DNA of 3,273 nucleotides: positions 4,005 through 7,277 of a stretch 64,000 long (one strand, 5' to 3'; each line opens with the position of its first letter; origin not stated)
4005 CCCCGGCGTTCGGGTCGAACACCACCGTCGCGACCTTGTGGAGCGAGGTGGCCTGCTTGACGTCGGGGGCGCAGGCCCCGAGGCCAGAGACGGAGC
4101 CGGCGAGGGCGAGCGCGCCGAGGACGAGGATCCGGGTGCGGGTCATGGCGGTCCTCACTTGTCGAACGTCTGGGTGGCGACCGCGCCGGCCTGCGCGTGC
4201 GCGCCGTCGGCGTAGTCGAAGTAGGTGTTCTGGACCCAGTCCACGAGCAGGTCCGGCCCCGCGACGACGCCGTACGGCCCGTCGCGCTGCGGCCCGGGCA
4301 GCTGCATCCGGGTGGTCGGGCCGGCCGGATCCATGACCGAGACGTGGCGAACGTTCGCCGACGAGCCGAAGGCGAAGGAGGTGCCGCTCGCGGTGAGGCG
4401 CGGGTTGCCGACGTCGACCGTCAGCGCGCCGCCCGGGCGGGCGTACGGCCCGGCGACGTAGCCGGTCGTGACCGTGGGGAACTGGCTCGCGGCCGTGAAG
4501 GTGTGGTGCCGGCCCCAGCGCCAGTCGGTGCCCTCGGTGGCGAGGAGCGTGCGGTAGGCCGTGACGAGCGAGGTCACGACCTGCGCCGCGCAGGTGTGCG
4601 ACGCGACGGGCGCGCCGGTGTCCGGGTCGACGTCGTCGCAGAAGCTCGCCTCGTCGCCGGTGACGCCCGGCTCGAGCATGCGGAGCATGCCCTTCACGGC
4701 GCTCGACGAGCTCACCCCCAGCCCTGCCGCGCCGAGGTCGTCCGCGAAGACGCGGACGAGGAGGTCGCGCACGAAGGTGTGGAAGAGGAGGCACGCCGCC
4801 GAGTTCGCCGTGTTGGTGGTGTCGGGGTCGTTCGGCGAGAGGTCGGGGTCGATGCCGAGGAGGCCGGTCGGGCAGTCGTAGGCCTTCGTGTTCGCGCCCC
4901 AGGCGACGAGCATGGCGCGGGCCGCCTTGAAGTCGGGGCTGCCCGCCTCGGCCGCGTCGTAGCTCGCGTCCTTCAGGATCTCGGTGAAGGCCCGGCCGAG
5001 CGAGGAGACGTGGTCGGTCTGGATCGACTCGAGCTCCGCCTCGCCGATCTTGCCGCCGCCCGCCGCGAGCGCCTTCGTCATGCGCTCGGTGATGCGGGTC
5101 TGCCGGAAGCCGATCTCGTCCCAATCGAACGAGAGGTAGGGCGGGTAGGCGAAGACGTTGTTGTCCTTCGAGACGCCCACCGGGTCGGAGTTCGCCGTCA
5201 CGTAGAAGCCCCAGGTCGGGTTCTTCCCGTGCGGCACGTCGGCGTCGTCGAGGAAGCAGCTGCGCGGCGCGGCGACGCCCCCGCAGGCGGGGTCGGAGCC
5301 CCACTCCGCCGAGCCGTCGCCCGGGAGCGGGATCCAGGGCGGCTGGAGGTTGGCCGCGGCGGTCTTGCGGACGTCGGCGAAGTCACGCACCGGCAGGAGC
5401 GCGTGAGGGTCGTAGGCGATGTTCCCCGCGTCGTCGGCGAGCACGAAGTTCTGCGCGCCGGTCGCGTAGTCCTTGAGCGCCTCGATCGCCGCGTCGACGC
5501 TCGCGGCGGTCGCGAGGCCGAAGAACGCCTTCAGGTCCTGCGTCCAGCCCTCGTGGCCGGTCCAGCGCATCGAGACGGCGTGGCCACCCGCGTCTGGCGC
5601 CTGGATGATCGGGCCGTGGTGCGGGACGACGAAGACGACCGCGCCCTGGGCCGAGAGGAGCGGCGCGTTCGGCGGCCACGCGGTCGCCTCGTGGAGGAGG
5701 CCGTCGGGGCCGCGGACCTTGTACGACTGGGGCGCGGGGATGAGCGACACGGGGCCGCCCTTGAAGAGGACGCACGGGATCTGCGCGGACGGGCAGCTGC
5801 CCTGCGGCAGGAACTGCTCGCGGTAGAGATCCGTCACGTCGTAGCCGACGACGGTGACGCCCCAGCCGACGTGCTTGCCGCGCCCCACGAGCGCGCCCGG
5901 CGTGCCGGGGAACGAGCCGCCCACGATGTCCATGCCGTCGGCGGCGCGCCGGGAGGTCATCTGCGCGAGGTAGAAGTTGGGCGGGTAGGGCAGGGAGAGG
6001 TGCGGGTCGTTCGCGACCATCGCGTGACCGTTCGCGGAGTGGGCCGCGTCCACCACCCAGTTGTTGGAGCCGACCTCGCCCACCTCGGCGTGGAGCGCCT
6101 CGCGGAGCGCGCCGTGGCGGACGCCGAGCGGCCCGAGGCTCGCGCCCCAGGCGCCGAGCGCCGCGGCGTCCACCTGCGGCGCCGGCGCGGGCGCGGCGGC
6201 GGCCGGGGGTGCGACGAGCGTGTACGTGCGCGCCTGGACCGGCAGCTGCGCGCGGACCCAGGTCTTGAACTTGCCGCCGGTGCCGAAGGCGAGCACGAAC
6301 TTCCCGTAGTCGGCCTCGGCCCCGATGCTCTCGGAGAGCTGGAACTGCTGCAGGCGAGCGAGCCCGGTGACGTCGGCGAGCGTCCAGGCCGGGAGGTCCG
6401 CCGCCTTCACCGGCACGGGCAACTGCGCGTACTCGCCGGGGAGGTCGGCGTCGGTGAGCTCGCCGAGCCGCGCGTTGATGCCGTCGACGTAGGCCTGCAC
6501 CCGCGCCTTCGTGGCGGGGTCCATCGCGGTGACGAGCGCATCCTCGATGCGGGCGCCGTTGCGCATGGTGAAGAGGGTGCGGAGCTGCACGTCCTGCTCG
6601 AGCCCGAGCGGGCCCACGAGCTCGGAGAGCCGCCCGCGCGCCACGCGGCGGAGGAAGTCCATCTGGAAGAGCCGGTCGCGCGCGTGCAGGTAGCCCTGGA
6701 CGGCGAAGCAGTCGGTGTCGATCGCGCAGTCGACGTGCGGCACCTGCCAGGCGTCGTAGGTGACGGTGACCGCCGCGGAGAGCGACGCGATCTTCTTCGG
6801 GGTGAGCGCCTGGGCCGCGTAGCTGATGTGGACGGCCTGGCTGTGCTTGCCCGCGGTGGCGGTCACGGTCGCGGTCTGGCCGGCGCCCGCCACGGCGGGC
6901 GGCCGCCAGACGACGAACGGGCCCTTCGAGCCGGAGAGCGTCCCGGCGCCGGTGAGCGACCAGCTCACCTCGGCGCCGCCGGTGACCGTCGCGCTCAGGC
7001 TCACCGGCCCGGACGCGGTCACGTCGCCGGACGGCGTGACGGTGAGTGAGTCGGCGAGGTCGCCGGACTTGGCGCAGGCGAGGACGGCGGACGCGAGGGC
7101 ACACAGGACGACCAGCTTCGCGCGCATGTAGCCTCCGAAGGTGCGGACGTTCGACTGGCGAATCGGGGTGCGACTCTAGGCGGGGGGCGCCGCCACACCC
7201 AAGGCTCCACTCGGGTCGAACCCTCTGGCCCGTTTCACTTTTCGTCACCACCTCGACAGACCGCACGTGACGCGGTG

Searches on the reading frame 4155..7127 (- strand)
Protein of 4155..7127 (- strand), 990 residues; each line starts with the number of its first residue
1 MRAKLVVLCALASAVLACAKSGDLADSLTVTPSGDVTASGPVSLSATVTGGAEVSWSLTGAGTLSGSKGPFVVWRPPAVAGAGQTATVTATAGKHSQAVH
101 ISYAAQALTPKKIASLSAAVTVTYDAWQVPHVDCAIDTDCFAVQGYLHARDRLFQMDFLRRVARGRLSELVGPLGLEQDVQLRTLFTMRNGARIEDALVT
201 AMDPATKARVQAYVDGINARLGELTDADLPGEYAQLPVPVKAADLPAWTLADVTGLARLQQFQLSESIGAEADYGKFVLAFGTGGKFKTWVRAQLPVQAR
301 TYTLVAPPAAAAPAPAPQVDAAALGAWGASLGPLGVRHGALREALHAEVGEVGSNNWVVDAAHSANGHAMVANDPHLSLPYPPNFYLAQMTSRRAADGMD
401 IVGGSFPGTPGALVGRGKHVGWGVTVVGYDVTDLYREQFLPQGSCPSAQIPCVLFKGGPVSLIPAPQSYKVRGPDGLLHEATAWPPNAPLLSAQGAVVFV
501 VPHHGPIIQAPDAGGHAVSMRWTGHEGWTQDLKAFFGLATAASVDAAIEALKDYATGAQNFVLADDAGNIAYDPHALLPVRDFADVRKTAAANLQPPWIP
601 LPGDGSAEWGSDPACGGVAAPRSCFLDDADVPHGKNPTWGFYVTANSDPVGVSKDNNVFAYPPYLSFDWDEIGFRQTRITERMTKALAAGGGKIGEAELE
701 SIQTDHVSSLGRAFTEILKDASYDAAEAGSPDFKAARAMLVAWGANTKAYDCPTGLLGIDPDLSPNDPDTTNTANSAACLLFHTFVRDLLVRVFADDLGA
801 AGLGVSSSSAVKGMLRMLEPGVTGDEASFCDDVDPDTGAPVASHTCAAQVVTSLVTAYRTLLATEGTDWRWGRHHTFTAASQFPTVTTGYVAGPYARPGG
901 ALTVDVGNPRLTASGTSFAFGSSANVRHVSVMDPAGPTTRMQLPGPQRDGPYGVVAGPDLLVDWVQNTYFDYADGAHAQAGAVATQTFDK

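Call 26: search_protein_families(library=pfam, proteins=[window:4155-7127:-], max_evalue=0.00001)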
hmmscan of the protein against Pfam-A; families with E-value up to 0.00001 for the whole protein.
window:4155-7127:- (990 aa): 1 family
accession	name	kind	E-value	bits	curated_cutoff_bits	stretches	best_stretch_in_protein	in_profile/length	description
PF01804.23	Penicil_amidase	-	1.5e-127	427.9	21.3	1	120-949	2-644/675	Penicillin amidase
